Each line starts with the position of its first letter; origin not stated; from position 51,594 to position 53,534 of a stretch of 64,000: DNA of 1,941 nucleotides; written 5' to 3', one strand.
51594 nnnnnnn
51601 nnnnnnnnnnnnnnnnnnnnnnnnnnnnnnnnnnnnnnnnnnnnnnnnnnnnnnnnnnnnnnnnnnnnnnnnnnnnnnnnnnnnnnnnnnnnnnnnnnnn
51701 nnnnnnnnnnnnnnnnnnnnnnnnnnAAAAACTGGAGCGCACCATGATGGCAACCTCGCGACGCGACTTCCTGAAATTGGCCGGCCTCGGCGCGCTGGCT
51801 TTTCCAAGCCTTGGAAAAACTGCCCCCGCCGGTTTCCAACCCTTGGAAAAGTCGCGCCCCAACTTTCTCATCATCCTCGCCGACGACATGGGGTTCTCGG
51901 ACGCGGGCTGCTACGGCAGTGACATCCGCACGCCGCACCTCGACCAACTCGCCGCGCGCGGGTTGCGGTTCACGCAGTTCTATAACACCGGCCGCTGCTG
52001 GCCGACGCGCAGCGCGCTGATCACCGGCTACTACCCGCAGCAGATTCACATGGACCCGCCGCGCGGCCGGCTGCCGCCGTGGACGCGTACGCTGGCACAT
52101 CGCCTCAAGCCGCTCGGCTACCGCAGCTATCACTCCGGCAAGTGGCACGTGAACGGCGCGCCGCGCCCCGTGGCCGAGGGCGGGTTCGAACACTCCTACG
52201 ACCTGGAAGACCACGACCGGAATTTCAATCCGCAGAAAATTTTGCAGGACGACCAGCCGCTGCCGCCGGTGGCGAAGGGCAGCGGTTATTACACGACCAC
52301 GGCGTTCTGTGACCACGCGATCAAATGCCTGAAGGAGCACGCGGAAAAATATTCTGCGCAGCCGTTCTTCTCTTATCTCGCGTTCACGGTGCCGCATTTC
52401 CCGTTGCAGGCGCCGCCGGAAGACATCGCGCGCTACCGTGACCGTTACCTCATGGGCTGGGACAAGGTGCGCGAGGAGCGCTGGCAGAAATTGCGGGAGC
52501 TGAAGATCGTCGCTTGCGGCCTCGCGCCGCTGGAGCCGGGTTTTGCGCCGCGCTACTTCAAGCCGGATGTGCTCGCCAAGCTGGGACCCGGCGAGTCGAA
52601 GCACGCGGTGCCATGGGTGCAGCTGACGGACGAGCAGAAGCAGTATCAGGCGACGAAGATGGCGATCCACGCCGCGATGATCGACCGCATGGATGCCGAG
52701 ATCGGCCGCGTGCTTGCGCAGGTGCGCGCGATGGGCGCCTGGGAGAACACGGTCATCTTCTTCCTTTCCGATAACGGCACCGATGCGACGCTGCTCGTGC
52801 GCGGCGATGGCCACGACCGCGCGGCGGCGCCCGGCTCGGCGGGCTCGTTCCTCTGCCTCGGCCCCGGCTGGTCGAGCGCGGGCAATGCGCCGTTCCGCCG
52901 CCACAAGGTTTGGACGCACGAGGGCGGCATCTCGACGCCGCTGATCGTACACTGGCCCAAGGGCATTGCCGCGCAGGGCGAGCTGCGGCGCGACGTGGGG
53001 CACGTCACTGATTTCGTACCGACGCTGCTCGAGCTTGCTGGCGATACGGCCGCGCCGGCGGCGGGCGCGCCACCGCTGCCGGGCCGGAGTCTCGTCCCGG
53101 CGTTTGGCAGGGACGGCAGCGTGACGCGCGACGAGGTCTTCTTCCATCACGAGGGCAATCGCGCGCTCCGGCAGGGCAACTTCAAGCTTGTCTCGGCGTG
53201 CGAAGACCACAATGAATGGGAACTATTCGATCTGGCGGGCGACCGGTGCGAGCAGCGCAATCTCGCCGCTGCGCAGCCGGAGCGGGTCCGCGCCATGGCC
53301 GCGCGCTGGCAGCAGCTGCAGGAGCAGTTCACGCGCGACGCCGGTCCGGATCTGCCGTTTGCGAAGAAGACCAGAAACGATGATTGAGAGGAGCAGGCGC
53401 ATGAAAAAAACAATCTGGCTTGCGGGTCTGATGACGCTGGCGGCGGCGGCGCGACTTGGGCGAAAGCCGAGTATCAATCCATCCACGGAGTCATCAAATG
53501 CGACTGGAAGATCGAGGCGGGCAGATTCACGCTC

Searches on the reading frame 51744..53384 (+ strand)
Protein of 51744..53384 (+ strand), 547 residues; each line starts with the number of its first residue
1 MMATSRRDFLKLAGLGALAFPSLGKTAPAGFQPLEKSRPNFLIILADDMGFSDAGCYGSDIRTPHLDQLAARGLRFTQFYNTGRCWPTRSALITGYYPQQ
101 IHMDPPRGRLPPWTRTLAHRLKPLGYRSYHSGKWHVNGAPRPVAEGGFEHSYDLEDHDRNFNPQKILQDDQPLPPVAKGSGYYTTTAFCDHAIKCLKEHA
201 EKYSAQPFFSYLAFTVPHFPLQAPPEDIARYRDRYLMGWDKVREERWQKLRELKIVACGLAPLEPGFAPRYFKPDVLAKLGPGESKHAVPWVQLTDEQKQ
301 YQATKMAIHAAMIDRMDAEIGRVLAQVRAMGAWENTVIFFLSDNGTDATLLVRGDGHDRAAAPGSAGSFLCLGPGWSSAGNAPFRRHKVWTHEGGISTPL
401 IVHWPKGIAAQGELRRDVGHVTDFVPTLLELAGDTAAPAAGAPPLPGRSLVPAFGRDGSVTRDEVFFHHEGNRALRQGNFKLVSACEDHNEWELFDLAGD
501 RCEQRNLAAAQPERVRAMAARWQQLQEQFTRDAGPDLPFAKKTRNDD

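Call 21: search_protein_families(library=pfam, proteins=[window:51744-53384:+])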
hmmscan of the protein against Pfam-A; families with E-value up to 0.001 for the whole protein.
window:51744-53384:+ (547 aa): 3 families
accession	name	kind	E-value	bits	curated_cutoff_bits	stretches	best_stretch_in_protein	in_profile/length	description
PF00884.28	Sulfatase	-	4.8e-50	171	25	1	39-433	1-300/301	Sulfatase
PF16347.10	SGSH_C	-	2.5e-12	47.6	29.3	1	388-518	8-141/154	N-sulphoglucosamine sulphohydrolase, C-terminal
PF01663.27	Phosphodiest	-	0.00018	21.7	23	0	292-348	167-223/342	Type I phosphodiesterase / nucleotide pyrophosphatase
